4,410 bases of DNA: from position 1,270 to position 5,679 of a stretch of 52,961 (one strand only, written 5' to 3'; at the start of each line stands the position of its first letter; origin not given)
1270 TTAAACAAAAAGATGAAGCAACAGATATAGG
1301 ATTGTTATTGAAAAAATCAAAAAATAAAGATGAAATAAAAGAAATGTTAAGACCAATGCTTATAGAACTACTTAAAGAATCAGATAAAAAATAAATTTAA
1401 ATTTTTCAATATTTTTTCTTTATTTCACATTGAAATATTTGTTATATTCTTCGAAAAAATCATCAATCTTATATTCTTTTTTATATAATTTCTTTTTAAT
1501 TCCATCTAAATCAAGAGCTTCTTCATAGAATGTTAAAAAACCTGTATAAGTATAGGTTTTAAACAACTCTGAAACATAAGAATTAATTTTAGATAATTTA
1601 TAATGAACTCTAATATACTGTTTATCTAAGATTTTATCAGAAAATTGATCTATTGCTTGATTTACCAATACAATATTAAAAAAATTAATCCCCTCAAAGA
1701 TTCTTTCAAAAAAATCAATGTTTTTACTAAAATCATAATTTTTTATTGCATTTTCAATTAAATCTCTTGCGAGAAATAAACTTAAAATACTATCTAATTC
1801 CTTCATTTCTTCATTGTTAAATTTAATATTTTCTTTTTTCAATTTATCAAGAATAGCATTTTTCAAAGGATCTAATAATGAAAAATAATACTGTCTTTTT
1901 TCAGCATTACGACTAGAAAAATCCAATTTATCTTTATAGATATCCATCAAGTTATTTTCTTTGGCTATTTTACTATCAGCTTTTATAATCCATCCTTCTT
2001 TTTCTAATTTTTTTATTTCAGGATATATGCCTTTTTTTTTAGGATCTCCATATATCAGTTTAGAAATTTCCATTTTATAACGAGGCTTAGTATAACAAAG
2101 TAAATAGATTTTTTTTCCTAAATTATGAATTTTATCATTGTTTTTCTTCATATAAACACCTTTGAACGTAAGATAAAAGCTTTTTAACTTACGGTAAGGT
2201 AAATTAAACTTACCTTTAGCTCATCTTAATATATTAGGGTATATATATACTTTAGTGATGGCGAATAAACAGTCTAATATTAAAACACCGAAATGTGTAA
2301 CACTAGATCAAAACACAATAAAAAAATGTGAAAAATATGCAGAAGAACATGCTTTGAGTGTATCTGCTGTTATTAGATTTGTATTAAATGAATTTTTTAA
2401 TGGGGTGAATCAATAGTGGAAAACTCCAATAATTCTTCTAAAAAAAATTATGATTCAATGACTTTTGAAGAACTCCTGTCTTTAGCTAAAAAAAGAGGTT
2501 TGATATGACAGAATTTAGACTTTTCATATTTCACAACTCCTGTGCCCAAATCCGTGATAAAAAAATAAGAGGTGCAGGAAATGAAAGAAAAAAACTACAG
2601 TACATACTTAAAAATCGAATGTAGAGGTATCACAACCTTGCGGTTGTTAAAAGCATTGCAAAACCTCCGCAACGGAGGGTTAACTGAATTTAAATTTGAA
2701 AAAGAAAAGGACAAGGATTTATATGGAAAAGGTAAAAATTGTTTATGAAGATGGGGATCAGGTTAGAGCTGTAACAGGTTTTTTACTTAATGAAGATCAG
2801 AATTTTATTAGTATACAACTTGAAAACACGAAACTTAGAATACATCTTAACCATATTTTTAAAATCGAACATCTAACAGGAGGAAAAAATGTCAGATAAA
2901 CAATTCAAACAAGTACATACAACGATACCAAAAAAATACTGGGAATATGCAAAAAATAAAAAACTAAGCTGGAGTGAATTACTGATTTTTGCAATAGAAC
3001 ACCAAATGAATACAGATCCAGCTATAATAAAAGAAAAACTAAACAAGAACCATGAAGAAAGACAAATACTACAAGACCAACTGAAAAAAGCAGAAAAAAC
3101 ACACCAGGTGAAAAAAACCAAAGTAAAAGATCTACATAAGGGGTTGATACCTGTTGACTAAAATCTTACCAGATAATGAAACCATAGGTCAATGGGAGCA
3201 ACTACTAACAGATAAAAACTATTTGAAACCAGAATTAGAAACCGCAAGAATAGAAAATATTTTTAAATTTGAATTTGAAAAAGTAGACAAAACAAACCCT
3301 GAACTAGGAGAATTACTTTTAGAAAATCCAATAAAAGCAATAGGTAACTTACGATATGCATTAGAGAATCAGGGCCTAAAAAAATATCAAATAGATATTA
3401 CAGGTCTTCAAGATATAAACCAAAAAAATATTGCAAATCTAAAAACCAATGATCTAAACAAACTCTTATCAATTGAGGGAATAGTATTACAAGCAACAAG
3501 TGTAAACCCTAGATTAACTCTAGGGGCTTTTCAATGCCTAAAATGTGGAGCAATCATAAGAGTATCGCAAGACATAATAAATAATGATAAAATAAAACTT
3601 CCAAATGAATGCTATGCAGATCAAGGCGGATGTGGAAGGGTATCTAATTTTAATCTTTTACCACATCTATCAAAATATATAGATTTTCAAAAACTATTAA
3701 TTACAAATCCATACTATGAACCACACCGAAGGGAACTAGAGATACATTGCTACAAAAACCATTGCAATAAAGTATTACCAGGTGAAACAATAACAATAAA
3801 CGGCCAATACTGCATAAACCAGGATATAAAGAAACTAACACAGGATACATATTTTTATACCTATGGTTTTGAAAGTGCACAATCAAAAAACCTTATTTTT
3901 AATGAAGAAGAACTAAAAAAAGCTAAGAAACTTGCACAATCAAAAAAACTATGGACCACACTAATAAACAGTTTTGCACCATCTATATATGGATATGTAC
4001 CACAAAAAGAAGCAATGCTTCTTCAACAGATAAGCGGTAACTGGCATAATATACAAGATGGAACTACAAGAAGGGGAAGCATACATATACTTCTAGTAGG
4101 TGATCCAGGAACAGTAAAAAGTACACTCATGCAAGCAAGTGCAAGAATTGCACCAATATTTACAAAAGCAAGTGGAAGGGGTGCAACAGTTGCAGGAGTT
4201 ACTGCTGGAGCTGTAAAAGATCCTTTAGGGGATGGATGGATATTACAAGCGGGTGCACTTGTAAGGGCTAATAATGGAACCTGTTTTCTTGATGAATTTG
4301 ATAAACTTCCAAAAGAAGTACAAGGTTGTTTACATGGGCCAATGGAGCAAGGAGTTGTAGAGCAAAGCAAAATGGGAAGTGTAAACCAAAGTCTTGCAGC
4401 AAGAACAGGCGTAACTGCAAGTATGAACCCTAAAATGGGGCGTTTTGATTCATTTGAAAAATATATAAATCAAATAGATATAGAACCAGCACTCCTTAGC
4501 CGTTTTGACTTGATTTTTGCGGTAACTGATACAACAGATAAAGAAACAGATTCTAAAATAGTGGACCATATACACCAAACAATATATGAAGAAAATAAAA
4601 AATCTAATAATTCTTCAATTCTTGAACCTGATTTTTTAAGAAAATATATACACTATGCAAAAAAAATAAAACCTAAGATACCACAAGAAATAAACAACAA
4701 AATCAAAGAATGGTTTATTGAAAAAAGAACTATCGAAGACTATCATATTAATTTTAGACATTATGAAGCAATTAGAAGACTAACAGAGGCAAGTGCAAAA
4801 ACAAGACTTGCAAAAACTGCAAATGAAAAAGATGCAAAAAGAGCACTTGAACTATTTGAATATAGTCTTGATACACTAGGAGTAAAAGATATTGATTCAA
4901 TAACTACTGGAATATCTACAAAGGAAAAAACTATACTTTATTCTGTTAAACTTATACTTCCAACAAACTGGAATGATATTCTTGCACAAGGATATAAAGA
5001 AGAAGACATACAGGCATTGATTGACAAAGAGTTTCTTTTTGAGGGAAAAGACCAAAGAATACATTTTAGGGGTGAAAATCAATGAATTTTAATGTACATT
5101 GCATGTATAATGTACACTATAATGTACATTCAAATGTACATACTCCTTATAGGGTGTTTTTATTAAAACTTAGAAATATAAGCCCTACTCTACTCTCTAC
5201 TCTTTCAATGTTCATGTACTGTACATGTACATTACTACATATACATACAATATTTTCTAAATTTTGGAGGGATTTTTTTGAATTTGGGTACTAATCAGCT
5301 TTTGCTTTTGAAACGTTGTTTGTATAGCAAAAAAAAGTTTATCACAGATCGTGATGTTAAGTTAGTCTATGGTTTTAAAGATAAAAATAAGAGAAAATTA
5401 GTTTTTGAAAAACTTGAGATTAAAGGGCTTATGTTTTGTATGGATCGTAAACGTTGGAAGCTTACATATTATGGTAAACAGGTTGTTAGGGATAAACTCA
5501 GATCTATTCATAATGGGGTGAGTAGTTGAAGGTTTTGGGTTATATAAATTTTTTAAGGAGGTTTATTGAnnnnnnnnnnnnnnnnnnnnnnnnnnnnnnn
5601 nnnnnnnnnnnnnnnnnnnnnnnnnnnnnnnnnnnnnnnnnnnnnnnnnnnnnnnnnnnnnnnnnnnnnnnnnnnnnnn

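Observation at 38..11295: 11.3-kb MCM-encoding element integrated in tRNA-His, bounded by an exact 18-bp repeat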

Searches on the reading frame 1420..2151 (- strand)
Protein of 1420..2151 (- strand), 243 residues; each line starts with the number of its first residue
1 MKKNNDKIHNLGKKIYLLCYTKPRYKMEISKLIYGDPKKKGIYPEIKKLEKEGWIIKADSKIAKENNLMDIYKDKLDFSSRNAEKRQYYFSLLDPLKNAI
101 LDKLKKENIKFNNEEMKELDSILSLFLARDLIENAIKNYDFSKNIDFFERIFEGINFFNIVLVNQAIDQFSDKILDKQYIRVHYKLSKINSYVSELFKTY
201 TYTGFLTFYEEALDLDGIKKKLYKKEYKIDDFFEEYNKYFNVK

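Call 10: search_protein_families(library=pfam, max_evalue=0.01, proteins=[window:1420-2151:-])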
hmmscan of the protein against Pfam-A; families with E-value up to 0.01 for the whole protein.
window:1420-2151:- (243 aa): 0 families

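Call 43: search_protein_families(library=phrogs, max_evalue=0.01, proteins=[window:1420-2151:-])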
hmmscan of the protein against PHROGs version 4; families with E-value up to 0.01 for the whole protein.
window:1420-2151:- (243 aa): 0 families

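Call 52: search_protein_families(library=ncbifam, max_evalue=0.01, proteins=[window:1420-2151:-])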
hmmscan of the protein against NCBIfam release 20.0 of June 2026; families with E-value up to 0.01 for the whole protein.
window:1420-2151:- (243 aa): 0 families

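Call 86: find_homologous_proteins(query=window:1420-2151:-, max_evalue=0.001)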
Query window:1420-2151:- (243 aa): 5 proteins with E <= 0.001 among 1419 candidates.
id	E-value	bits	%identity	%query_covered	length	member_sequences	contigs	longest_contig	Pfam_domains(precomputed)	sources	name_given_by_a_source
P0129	8.7e-150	515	100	100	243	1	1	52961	-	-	-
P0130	4.1e-67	245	58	91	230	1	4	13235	-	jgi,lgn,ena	-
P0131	2.2e-46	177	51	83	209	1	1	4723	-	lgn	-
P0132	4.1e-40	156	47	80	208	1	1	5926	-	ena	-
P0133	8.8e-34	135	48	74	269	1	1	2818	-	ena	-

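Call 87: find_encoding_contigs(protein=P0130, flank=10000, max_places=4)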
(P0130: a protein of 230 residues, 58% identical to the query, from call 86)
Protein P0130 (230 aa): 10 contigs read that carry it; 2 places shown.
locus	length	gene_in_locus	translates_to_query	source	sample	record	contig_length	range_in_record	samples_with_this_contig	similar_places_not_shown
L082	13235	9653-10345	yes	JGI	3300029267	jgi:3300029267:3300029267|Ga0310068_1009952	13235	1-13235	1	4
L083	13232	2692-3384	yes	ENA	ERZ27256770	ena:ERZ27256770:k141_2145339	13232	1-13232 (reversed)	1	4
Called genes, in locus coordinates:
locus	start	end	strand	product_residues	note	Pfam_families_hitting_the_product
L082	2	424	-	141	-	?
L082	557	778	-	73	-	-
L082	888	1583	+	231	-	-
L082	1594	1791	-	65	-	-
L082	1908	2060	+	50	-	-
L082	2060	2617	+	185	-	-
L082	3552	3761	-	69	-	-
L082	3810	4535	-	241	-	-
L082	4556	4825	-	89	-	-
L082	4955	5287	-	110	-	-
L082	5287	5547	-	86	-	-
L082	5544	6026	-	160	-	-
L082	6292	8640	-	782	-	PF09250:Prim-Pol, PF08706:D5_N, PF19263:DUF5906, PF03288:Pox_D5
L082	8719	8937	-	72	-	-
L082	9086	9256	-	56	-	-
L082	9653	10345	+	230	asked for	-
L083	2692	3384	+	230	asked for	-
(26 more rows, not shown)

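Call 98: find_encoding_contigs(protein=P0129, flank=10000, max_places=6)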
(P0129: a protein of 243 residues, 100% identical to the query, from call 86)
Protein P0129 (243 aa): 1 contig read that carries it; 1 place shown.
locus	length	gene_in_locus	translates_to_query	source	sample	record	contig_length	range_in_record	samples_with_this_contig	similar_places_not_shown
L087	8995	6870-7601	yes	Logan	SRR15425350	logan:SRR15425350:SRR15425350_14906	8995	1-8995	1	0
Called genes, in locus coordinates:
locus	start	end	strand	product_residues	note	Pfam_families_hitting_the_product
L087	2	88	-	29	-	?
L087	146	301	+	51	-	-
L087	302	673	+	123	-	-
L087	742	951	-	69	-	-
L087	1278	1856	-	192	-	-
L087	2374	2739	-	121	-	-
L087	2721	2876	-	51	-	-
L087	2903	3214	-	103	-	-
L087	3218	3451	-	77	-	-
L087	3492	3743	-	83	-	-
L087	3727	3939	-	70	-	-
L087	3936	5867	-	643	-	PF17207:MCM_OB, PF00493:MCM, PF07728:AAA_5, PF01078:Mg_chelatase (weak), PF17855:MCM_lid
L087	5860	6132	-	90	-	-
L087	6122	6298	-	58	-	-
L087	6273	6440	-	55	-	-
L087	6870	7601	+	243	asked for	-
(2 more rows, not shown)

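Call 101: predict_structure(alignment_id=A2)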
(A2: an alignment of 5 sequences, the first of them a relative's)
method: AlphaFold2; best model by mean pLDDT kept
length: 243 residues; sequences in the alignment: 5
mean_pLDDT: 62.0   pTM: 0.59
mean pLDDT of the five models: 62.0, 59.9, 59.4, 57.3, 52.6
residues with pLDDT >= 90: 2; 70-90: 92; 50-70: 71; < 50: 78
segments of 3 or more residues with pLDDT < 50: 49-51, 53-59, 61-63, 68-86, 194-213, 218-227, 238-243
pLDDT, mean of each block of 10 residues (from residue 1): 60 74 71 76 51 46 48 44 43 73 87 87 72 78 78 70 60 64 77 49 46 48 45 48 36
secondary structure, 60 per line:
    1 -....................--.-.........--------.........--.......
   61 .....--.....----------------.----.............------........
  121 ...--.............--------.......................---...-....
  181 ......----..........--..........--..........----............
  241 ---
elements in order: H2-21 H26-34 H43-51 H54-65 H68-72 H94-106 H113-123 H126-138 H147-169 H177-186 H191-200 H203-212 H215-224 H229-240

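Call 104: fold_search(model_id=the predicted structure, library=pdb)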
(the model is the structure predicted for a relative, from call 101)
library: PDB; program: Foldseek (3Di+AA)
matches with E <= 10: 26; with E <= 0.001: 0
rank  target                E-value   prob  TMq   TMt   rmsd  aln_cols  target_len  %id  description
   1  7z8i_f                2.3e+00  0.08  0.21  0.10  17.1       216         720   14  The barbed end complex of dynactin bound to BICDR1 and the cytoplasmic dynein tails (A2, B1, B2) (released 2022-08-17)
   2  6dfk_C                2.6e+00  0.02  0.12  0.13  25.0       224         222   12  Crystal structure of the 11S subunit of the Plasmodium falciparum proteasome, PA28 (released 2019-08-07)
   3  6fl0_N                3.1e+00  0.04  0.15  0.18  18.5       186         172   15  Crystal structure of the membrane attack complex assembly inhibitor BGA71 from Lyme disease agent Borreliella bavarien (released 2018-08-08)
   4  8gjg_A                4.8e+00  0.04  0.15  0.21  13.8       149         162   14  De novo design of high-affinity protein binders to bioactive helical peptides (released 2024-01-10)
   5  7xge_D                5.0e+00  0.04  0.15  0.20  10.7       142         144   17  Crystal structure of MCL-1 in complex with computationally designed inhibitor protein (released 2022-07-20)
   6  8brd_B                5.0e+00  0.03  0.12  0.13  24.1       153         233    9  Mechanisms of ion selectivity and rotor coupling in the bacterial flagellar sodium-driven stator unit (released 2023-06-14)
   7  3waq                  6.2e+00  0.04  0.17  0.25  13.9       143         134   12  Hemerythrin-like domain of DcrH I119E mutant (met) (released 2014-03-19)
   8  6fl0_H                6.2e+00  0.02  0.13  0.16  18.9       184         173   18  Crystal structure of the membrane attack complex assembly inhibitor BGA71 from Lyme disease agent Borreliella bavarien (released 2018-08-08)
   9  1y85_B                6.5e+00  0.02  0.13  0.17  15.4       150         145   11  T-To-T(High) quaternary transitions in human hemoglobin: desHIS146beta deoxy low-salt (released 2004-12-21)
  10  9s35_A                6.5e+00  0.01  0.13  0.12  18.2       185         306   15  Cryo-EM structure of Candida albicans Vrg4 bound to an inhibitory nanobody. (released 2025-09-03)
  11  6xmd_B                7.2e+00  0.03  0.15  0.20  21.1       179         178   12  SM Protein Vps45 in Complex with Qa SNARE Tlg2 (1-310) (released 2020-08-19)
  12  7way_A                7.6e+00  0.02  0.15  0.06  20.1       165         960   13  PlmCasX-sgRNAv1-dsDNA ternary complex at nts loading state (released 2022-03-16)
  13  9hve_I                7.6e+00  0.01  0.12  0.06  19.1       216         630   11  Native human eIF2-eIF2B complex (released 2025-11-19)
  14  4nxv_A                8.0e+00  0.06  0.14  0.11  11.5        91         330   16  Crystal structure of the cytosolic domain of human MiD51 (released 2013-12-25)
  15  4oaf_C                8.0e+00  0.04  0.19  0.15  13.7       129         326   12  Crystal structure of the cytosolic domain of mouse MiD51 (released 2014-01-22)
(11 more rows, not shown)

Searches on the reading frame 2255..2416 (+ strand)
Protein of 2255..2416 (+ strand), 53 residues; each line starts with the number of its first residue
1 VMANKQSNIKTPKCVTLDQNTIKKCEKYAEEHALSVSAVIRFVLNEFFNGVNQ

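Call 10: search_protein_families(library=pfam, max_evalue=0.01, proteins=[window:2255-2416:+])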
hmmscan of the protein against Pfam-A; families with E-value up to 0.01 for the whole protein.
window:2255-2416:+ (53 aa): 1 family
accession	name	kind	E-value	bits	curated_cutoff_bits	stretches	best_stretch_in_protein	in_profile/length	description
PF19891.5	DUF6364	-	4.8e-05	24.2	27.3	1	15-45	7-37/70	Family of unknown function (DUF6364)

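Call 43: search_protein_families(library=phrogs, max_evalue=0.01, proteins=[window:2255-2416:+])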
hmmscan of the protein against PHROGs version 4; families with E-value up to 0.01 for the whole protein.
window:2255-2416:+ (53 aa): 3 families
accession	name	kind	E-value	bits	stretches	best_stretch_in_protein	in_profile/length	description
phrog_11622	-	transcription regulation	0.0005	21.2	1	15-49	3-37/100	transcriptional regulator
phrog_876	-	transcription regulation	0.00069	20.2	1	6-49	62-106/239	transcriptional repressor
phrog_582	-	transcription regulation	0.0053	18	1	14-49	61-96/105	Arc-like repressor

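Call 72: search_protein_families(library=pfam, max_evalue=5, proteins=[window:2255-2416:+])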
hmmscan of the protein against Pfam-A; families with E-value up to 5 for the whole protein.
window:2255-2416:+ (53 aa): 2 families
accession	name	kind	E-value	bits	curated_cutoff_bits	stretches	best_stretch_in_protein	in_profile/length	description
PF19891.5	DUF6364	-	4.8e-05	24.2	27.3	1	15-45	7-37/70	Family of unknown function (DUF6364)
PF19807.5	DUF6290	-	0.074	13.7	27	1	16-46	7-37/72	Family of unknown function (DUF6290)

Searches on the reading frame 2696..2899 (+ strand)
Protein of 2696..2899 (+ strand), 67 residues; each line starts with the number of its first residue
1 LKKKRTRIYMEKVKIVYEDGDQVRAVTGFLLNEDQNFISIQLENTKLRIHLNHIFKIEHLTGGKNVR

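Call 10: search_protein_families(library=pfam, max_evalue=0.01, proteins=[window:2696-2899:+])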
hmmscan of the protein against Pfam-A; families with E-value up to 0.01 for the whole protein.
window:2696-2899:+ (67 aa): 1 family
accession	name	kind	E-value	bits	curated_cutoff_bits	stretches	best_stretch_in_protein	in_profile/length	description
PF18045.7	ISP3_C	-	0.01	16.4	27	0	11-59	13-59/110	ISP3 C-terminal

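Call 43: search_protein_families(library=phrogs, max_evalue=0.01, proteins=[window:2696-2899:+])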
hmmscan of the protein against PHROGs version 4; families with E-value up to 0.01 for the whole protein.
window:2696-2899:+ (67 aa): 0 families

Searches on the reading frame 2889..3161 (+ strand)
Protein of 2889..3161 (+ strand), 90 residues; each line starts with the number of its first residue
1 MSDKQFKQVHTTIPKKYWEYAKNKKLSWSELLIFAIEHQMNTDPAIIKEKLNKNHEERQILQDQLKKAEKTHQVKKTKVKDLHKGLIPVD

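Call 10: search_protein_families(library=pfam, max_evalue=0.01, proteins=[window:2889-3161:+])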
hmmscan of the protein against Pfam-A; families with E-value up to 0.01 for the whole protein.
window:2889-3161:+ (90 aa): 0 families

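Call 43: search_protein_families(library=phrogs, max_evalue=0.01, proteins=[window:2889-3161:+])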
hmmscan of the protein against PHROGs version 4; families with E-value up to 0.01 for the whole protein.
window:2889-3161:+ (90 aa): 0 families

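Call 52: search_protein_families(library=ncbifam, max_evalue=0.01, proteins=[window:2889-3161:+])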
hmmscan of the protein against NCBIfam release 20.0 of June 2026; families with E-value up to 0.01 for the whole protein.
window:2889-3161:+ (90 aa): 1 family
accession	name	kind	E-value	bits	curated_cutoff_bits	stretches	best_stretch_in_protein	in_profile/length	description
NF052313.1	T9SS_RR_PorX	equivalog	0.0087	14.9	300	1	19-84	268-331/513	T9SS response regulator signal transducer PorX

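Call 60: find_homologous_proteins(query=window:2889-3161:+, max_evalue=0.001)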
Query window:2889-3161:+ (90 aa): 4 proteins with E <= 0.001 among 5 candidates.
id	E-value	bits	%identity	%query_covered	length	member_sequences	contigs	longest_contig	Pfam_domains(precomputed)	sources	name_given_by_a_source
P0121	3.0e-51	189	100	100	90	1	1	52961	-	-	-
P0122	1.0e-33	133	70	100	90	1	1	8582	-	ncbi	ncbi:MAG: hypothetical protein H7836_14580 [Magnetococcus sp. YQC-3]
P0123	5.0e-27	112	62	100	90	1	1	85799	-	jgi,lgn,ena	-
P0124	4.6e-25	105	62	99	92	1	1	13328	-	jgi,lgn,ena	-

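Call 67: predict_structure(alignment_id=A1)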
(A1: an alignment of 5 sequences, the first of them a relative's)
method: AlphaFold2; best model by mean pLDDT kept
length: 90 residues; sequences in the alignment: 5
mean_pLDDT: 72.3   pTM: 0.39
mean pLDDT of the five models: 72.3, 72.3, 66.1, 64.4, 64.4
residues with pLDDT >= 90: 13; 70-90: 39; 50-70: 36; < 50: 2
segments of 3 or more residues with pLDDT < 50: none
pLDDT, mean of each block of 10 residues (from residue 1): 52 66 73 70 79 91 87 71 63
secondary structure, 60 per line:
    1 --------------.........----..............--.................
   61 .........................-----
elements in order: H15-23 H28-41 H44-85

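Call 71: fold_search(model_id=the predicted structure, library=pdb)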
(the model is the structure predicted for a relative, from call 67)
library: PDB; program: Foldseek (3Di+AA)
matches with E <= 10: 6; with E <= 0.001: 0
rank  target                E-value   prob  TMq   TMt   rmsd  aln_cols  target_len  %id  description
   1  6g1n_A                3.4e+00  0.12  0.27  0.19   6.9        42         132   19  Crystal structure of the Burkholderia Pseudomallei antitoxin HicB (released 2018-10-31)
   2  9vjs_h                6.5e+00  0.04  0.21  0.12   6.0        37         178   19  Cryo-EM structure of Euglenophyte photosystem I (released 2026-02-18)
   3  9fqr_Km               7.1e+00  0.02  0.17  0.06   8.5        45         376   22  96-nm repeat of axonemal doublet microtubules from bovine sperm (released 2025-03-26)
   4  7z47_E                7.7e+00  0.05  0.37  0.41  12.0        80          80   16  Tail of bacteriophage SU10 (released 2022-08-10)
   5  9qja_A                9.1e+00  0.05  0.24  0.05  10.2        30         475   23  Structure of the transmembrane domain of full-length Ist2 at low resolution (released 2025-09-03)
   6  9vjs_o                9.1e+00  0.03  0.21  0.12   6.1        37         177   19  Cryo-EM structure of Euglenophyte photosystem I (released 2026-02-18)

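Call 72: search_protein_families(library=pfam, max_evalue=5, proteins=[window:2889-3161:+])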
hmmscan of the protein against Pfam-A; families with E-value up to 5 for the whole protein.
window:2889-3161:+ (90 aa): 2 families
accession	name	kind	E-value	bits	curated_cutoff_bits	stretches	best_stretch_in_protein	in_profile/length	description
PF17979.7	zf-CRD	-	0.023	15.4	26.3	1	17-74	52-105/158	Cysteine rich domain with multizinc binding regions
PF24862.1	SUS_EPBD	-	0.092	13.7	27.7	1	24-71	17-60/88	Sucrose synthase EPBD domain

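Call 80: find_encoding_contigs(protein=P0122, flank=10000, max_places=3)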
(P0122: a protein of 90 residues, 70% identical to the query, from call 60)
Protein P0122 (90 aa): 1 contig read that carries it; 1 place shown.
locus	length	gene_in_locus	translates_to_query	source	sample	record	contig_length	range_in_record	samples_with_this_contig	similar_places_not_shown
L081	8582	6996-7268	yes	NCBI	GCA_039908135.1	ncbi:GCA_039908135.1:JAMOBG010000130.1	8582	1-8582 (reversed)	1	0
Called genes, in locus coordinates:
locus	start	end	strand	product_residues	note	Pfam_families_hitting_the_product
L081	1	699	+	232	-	PF00493:MCM, PF17855:MCM_lid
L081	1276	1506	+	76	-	-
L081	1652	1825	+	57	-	-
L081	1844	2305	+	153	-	-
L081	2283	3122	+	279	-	-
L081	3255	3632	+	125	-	-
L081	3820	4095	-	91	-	-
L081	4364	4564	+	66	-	-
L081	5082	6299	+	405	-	PF00589:Phage_integrase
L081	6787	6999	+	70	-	-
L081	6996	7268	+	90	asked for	-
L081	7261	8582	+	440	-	PF17207:MCM_OB, PF00493:MCM, PF07728:AAA_5, PF01078:Mg_chelatase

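Call 82: search_protein_families(library=pfam, max_evalue=0.01, proteins=[L081:1276-1506:+, L081:1652-1825:+, L081:1844-2305:+, L081:2283-3122:+, L081:3255-3632:+, L081:3820-4095:-, L081:4364-4564:+, L081:5082-6299:+, L081:6787-6999:+])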
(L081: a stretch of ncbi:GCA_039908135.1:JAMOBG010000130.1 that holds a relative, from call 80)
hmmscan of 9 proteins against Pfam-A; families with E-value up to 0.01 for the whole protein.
L081:1276-1506:+ (76 aa): 0 families

L081:1652-1825:+ (57 aa): 0 families

L081:1844-2305:+ (153 aa): 0 families

L081:2283-3122:+ (279 aa): 2 families
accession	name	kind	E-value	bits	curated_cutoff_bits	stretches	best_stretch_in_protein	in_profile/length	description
PF13191.12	AAA_16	-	0.00034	21.6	32.6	1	24-64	12-52/167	AAA ATPase domain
PF00004.35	AAA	-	0.0076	17.1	21.2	0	124-221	26-128/131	ATPase family associated with various cellular activities (AAA)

L081:3255-3632:+ (125 aa): 1 family
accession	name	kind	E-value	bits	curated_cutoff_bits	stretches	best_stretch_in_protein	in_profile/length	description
PF09155.15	DUF1940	-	0.0084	16.5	25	0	55-86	42-73/143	Domain of unknown function (DUF1940)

L081:3820-4095:- (91 aa): 0 families

L081:4364-4564:+ (66 aa): 0 families

L081:5082-6299:+ (405 aa): 2 families
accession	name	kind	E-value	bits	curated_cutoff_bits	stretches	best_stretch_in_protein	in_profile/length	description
PF00589.27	Phage_integrase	-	1.3e-09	38.6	27.1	1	131-298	4-141/172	Phage integrase family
PF02899.23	Phage_int_SAM_1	-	2.9e-05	24.7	22.3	0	38-98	18-75/83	Phage integrase, N-terminal SAM-like domain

L081:6787-6999:+ (70 aa): 0 families

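Call 83: search_protein_families(library=phrogs, max_evalue=0.01, proteins=[L081:1276-1506:+, L081:1652-1825:+, L081:1844-2305:+, L081:2283-3122:+, L081:3255-3632:+, L081:3820-4095:-, L081:4364-4564:+, L081:6787-6999:+])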
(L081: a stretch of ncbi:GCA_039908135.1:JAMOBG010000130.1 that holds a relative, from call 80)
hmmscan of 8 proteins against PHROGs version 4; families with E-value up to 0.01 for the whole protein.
L081:1276-1506:+ (76 aa): 0 families

L081:1652-1825:+ (57 aa): 0 families

L081:1844-2305:+ (153 aa): 0 families

L081:2283-3122:+ (279 aa): 4 families
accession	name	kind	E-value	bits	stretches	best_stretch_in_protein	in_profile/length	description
phrog_22963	-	unknown function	1e-27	98.2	2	148-265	176-293/373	-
phrog_2666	-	head and packaging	0.0018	18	0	19-236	304-496/555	terminase large subunit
phrog_197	-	moron, auxiliary metabolic gene and host takeover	0.0039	17.7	1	134-225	80-166/486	Zot-like toxin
phrog_5484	-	DNA, RNA and nucleotide metabolism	0.0074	16.9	0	23-63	15-55/239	DnaA-like replication initiation protein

L081:3255-3632:+ (125 aa): 1 family
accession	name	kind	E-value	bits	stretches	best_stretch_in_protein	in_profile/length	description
phrog_8839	-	unknown function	0.0017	19.3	0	49-76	118-145/194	-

L081:3820-4095:- (91 aa): 0 families

L081:4364-4564:+ (66 aa): 0 families

L081:6787-6999:+ (70 aa): 0 families

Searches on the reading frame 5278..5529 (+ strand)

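Call 10: search_protein_families(library=pfam, max_evalue=0.01, proteins=[window:5278-5529:+])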
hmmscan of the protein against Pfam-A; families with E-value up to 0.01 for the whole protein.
window:5278-5529:+ (83 aa): 1 family
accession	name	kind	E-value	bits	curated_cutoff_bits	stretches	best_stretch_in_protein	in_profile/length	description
PF04458.17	DUF505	-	0.0083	15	28.7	1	31-70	25-64/622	Protein of unknown function (DUF505)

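Call 43: search_protein_families(library=phrogs, max_evalue=0.01, proteins=[window:5278-5529:+])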
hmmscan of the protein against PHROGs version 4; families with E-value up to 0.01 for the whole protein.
window:5278-5529:+ (83 aa): 0 families
